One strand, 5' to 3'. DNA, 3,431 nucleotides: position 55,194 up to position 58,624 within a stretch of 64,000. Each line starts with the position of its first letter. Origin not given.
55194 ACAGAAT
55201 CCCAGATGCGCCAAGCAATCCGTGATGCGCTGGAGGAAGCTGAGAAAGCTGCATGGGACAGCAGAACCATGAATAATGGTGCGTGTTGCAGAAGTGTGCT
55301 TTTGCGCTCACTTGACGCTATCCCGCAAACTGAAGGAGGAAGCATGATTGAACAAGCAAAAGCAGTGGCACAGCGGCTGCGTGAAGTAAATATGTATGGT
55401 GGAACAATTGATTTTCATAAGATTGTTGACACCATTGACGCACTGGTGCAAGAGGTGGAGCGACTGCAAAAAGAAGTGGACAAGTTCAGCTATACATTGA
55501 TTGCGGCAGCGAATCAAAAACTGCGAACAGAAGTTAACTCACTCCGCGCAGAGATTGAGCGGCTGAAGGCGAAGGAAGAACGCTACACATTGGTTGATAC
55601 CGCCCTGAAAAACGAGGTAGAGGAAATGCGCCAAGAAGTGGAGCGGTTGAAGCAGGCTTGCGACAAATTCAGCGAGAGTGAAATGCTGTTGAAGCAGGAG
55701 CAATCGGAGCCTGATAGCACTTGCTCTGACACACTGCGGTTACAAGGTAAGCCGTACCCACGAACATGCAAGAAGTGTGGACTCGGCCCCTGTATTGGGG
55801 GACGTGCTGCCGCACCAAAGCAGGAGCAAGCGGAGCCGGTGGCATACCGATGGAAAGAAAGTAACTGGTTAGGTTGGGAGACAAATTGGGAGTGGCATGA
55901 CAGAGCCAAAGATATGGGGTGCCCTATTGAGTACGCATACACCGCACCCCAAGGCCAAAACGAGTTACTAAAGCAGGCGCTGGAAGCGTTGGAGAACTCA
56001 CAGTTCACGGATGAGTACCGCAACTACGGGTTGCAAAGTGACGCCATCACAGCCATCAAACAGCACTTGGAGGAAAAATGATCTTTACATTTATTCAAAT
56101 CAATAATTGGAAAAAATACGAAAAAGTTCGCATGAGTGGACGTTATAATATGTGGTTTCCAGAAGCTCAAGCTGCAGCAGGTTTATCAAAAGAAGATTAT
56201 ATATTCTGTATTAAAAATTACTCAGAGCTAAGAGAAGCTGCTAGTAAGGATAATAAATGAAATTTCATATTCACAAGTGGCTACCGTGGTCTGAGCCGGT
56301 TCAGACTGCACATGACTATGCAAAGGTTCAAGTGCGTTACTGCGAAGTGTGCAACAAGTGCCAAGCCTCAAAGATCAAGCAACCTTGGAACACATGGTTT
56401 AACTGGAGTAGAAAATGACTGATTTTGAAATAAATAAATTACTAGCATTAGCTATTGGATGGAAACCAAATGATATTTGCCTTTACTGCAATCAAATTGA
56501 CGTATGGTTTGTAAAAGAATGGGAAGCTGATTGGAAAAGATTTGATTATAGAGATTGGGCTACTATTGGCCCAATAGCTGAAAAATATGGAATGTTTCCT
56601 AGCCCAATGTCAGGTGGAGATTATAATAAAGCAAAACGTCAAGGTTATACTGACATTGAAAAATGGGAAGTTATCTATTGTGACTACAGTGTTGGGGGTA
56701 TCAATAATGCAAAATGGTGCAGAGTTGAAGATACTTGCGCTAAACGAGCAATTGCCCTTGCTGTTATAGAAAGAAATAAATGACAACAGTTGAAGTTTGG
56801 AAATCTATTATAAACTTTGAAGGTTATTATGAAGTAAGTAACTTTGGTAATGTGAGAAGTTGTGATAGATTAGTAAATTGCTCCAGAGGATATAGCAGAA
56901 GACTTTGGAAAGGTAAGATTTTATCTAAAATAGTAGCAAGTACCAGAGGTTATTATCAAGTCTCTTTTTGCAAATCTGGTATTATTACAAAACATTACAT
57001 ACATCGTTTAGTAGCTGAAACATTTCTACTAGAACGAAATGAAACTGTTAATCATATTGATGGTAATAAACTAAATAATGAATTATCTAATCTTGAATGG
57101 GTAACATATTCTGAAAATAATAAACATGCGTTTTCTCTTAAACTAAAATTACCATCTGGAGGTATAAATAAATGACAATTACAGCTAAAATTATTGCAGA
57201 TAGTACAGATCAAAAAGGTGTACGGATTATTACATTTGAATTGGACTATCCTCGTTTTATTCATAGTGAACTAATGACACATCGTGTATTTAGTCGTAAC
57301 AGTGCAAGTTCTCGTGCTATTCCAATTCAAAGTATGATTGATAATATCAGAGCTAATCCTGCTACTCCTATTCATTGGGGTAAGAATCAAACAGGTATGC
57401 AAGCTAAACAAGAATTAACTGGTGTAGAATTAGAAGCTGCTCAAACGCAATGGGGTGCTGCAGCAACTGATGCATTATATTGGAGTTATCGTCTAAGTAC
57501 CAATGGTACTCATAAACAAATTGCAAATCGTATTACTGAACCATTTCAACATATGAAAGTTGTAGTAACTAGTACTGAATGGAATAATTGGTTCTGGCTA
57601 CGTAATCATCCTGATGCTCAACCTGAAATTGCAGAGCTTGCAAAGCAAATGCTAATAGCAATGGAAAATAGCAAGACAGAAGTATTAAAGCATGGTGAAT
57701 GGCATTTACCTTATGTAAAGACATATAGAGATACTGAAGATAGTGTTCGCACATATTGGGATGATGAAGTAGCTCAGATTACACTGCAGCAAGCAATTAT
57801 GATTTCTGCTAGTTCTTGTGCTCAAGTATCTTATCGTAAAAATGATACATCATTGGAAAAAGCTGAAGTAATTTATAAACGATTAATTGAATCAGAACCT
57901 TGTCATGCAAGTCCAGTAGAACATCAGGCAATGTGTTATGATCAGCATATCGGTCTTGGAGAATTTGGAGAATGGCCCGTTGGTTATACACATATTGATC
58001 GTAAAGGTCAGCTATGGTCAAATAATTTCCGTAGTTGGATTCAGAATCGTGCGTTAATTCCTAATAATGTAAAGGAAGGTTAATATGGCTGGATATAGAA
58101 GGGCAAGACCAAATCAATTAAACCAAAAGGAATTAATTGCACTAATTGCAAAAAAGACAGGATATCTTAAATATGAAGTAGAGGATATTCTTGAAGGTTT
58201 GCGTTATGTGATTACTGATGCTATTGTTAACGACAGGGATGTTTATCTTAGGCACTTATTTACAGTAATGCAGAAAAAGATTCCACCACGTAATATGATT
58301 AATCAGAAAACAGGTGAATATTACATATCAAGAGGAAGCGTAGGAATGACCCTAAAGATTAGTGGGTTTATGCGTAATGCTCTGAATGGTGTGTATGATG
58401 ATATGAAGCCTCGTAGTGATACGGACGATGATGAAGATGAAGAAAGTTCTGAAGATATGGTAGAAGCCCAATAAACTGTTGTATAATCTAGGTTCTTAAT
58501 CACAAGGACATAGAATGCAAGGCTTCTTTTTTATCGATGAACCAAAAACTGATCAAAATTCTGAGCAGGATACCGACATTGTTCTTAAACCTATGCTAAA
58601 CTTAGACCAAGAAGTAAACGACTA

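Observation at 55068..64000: GC-rich islands with modular, shuffled paralogous genes sharing near-identical DNA segments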

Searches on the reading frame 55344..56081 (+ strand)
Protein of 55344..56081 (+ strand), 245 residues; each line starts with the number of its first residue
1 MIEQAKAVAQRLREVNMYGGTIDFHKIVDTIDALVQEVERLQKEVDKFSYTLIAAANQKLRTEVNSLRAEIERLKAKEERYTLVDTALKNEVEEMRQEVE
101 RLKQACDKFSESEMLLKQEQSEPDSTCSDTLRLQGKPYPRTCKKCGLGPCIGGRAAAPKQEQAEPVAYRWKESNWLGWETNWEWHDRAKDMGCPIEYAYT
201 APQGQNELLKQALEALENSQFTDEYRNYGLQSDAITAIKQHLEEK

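Call 25: find_related_loci(query=window:55344-56081:+, collection=viral_contigs, flank=6000)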
Query window:55344-56081:+ (245 aa) in viral_contigs; peptide patterns used: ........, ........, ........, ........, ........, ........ (x = any residue, [..] = any of these).
25 stretches matched a pattern; 13 encode a relative of the query (tblastn E <= 1e-3); 13 distinct loci.
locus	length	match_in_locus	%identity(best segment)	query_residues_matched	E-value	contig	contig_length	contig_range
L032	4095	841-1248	40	113-243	8e-19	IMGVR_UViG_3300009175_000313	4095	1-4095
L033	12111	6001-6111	78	113-152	1e-15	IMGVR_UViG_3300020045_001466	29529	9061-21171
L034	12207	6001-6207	49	115-181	3e-15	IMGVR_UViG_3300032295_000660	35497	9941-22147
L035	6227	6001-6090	83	122-151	2e-14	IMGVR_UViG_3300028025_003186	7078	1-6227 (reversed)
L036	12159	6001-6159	51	117-177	2e-14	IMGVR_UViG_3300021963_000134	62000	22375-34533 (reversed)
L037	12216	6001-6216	47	107-176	3e-14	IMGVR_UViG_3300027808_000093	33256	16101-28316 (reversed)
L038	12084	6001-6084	86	125-152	2e-13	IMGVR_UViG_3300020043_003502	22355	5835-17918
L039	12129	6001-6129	66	117-165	3e-13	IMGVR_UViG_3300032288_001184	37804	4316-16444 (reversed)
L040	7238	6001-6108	67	116-151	4e-13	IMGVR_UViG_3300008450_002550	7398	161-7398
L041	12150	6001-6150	57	99-151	3e-13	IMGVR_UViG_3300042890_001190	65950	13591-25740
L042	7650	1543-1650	67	116-151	6e-13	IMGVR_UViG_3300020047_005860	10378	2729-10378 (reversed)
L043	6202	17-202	48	92-151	9e-13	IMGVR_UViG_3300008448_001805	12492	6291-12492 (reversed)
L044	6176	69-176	69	116-151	1e-12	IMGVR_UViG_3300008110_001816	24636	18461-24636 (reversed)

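Call 68: predict_structure(alignment_id=A5)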
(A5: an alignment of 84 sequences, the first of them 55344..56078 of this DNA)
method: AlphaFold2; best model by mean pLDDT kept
length: 245 residues; sequences in the alignment: 84
mean_pLDDT: 79.2   pTM: 0.45
mean pLDDT of the five models: 79.2, 77.8, 77.7, 77.4, 75.8
residues with pLDDT >= 90: 132; 70-90: 25; 50-70: 49; < 50: 39
segments of 3 or more residues with pLDDT < 50: 149-154, 156-178, 193-200
pLDDT, mean of each block of 10 residues (from residue 1): 96 89 92 97 97 98 98 98 98 98 98 91 61 62 52 48 46 46 58 50 78 91 64 92 84
secondary structure, 60 per line:
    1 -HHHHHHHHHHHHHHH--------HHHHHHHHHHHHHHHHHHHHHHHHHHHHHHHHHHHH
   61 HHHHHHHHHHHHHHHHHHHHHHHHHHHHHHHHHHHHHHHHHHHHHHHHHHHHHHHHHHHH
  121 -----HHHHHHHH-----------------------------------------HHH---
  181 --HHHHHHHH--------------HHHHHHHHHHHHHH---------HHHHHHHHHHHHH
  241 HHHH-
elements in order: H2-16 H25-120 H126-133 H183-190 H205-218 H228-244
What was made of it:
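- Tried and rejected: It is not informative enough to justify a fold search (call 68).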

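Call 69: search_protein_families(library=pfam, alignment_id=A5, max_evalue=0.001)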
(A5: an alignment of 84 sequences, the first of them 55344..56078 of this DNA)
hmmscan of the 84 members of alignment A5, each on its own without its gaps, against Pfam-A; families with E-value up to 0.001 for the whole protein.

A. member 1, window:55344-56078:+ (245 aa): 4 families
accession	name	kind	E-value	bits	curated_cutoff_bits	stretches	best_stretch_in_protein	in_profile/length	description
PF25014.1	NET2A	-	0.00033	21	33.1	1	22-122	125-220/235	NET2A-like domain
PF06005.17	ZapB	-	0.00054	20.8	31.5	0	25-74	14-65/71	Cell division protein ZapB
PF04253.20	TFR_dimer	-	0.00099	19.5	27.1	0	15-57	79-118/121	Transferrin receptor-like dimerisation domain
PF16523.10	betaPIX_CC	-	0.00099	19.4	26.8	0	82-107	29-56/85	betaPIX coiled coil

B. families by the number of members that match (of 84 scanned): 8 families
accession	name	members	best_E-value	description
PF06005.17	ZapB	2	4.9e-05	Cell division protein ZapB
PF25311.1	WDGH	1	5.8e-36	WDGH domain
PF03118.21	RNA_pol_A_CTD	1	5.4e-10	Bacterial RNA polymerase, alpha chain C terminal domain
PF14354.12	Lar_restr_allev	1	2.1e-06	Restriction alleviation protein Lar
PF21825.2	crAss001_48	1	0.00026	crAss001_48 related protein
PF25014.1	NET2A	1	0.00033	NET2A-like domain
PF16523.10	betaPIX_CC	1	0.00099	betaPIX coiled coil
PF04253.20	TFR_dimer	1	0.00099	Transferrin receptor-like dimerisation domain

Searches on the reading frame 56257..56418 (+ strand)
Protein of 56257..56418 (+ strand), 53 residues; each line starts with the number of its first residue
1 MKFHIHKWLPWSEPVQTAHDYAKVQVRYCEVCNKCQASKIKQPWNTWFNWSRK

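Call 9: search_protein_families(library=pfam, proteins=[window:56257-56418:+], max_evalue=0.1)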
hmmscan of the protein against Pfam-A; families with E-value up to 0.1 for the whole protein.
window:56257-56418:+ (53 aa): 0 families

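Call 10: search_protein_families(library=phrogs, proteins=[window:56257-56418:+], max_evalue=0.01)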
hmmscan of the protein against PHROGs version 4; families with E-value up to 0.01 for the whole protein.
window:56257-56418:+ (53 aa): 0 families

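Call 27: search_protein_families(library=ncbifam, proteins=[window:56257-56418:+], max_evalue=1)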
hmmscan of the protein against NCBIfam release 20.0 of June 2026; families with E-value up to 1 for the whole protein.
window:56257-56418:+ (53 aa): 0 families

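Call 71: find_related_loci(query=window:56257-56415:+, collection=viral_contigs, flank=5000)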
Query window:56257-56415:+ (53 aa) in viral_contigs; peptide patterns used: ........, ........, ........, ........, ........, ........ (x = any residue, [..] = any of these).
6 stretches matched a pattern, but none encodes a relative of the query by tblastn (E <= 1e-3).
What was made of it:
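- Tried and rejected: The small GC-rich ORF 56257-56418 has no relatives in viral contigs (call 71).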

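Call 82: search_protein_families(library=padloc, proteins=[window:56257-56418:+], max_evalue=0.01)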
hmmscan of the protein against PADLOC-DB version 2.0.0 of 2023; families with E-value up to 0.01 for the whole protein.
window:56257-56418:+ (53 aa): 0 families

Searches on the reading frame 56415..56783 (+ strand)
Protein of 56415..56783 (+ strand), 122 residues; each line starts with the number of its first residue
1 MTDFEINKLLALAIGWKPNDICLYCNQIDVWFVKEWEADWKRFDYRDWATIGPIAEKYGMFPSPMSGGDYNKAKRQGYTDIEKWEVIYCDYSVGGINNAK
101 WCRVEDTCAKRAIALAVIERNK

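Call 9: search_protein_families(library=pfam, proteins=[window:56415-56783:+], max_evalue=0.1)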
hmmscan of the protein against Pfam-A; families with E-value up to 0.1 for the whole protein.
window:56415-56783:+ (122 aa): 1 family
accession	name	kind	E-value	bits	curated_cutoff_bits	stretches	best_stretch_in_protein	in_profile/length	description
PF10765.14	Phage_P22_NinX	-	0.066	14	22.6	1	1-64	5-71/114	Bacteriophage P22, NinX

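Call 10: search_protein_families(library=phrogs, proteins=[window:56415-56783:+], max_evalue=0.01)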
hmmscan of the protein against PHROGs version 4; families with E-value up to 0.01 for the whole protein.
window:56415-56783:+ (122 aa): 1 family
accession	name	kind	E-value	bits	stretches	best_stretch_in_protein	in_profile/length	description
phrog_444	-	unknown function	0.0096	17.1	0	1-59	7-68/121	-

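Call 27: search_protein_families(library=ncbifam, proteins=[window:56415-56783:+], max_evalue=1)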
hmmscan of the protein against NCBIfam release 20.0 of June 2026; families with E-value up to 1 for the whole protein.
window:56415-56783:+ (122 aa): 1 family
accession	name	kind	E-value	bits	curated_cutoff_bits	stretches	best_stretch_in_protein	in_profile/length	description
NF037957.1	freyrasin_like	subfamily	0.097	12.7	30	1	10-29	34-53/69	freyrasin family ranthipeptide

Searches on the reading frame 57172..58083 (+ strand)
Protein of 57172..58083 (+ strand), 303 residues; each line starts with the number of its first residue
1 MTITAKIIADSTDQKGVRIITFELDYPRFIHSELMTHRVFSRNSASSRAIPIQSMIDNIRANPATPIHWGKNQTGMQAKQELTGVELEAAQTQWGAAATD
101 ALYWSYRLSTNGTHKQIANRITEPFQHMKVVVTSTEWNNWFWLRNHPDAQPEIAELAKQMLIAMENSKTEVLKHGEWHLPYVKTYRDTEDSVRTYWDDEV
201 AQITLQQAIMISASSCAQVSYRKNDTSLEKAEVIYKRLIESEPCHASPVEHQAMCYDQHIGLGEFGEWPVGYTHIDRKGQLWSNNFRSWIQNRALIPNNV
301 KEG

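Call 24: find_related_loci(query=window:57172-58083:+, collection=viral_contigs, flank=10000)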
Query window:57172-58083:+ (303 aa) in viral_contigs; peptide patterns used: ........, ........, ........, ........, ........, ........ (x = any residue, [..] = any of these).
35 stretches matched a pattern; 31 encode a relative of the query (tblastn E <= 1e-3); 31 distinct loci.
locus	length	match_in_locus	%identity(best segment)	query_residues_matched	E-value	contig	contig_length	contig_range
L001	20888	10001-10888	54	1-303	7e-106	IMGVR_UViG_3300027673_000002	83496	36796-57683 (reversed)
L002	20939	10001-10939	52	1-300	2e-99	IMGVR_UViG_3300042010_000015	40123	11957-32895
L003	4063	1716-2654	52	1-300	4e-100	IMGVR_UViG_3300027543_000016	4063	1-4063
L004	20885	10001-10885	52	1-300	1e-95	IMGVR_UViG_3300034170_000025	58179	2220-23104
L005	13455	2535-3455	53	1-300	1e-95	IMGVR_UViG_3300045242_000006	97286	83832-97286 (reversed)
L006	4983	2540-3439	50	1-300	3e-94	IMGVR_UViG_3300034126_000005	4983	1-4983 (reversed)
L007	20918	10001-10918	47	1-303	3e-93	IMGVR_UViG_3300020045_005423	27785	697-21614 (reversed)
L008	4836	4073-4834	54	1-245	9e-83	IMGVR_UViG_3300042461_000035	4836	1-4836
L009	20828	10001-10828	47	25-300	3e-78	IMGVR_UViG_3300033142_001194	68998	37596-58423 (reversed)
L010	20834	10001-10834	48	1-296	5e-78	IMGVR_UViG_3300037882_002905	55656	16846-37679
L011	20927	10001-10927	43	1-301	8e-73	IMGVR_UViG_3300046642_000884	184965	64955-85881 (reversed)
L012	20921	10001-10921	43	1-298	7e-71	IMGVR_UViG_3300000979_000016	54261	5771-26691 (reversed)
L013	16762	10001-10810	45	1-253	7e-71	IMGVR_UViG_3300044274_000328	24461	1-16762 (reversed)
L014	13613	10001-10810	45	1-253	9e-71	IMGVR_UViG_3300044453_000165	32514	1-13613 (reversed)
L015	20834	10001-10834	46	1-253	8e-70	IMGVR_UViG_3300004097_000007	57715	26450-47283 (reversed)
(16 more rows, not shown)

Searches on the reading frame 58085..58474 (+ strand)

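Call 28: search_protein_families(library=phrogs, proteins=[window:58085-58474:+], max_evalue=0.01)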
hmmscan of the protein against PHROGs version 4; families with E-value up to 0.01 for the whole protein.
window:58085-58474:+ (129 aa): 1 family
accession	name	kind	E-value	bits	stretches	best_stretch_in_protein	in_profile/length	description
phrog_379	-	DNA, RNA and nucleotide metabolism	6.3e-16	59.2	1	10-119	28-137/138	DNA binding protein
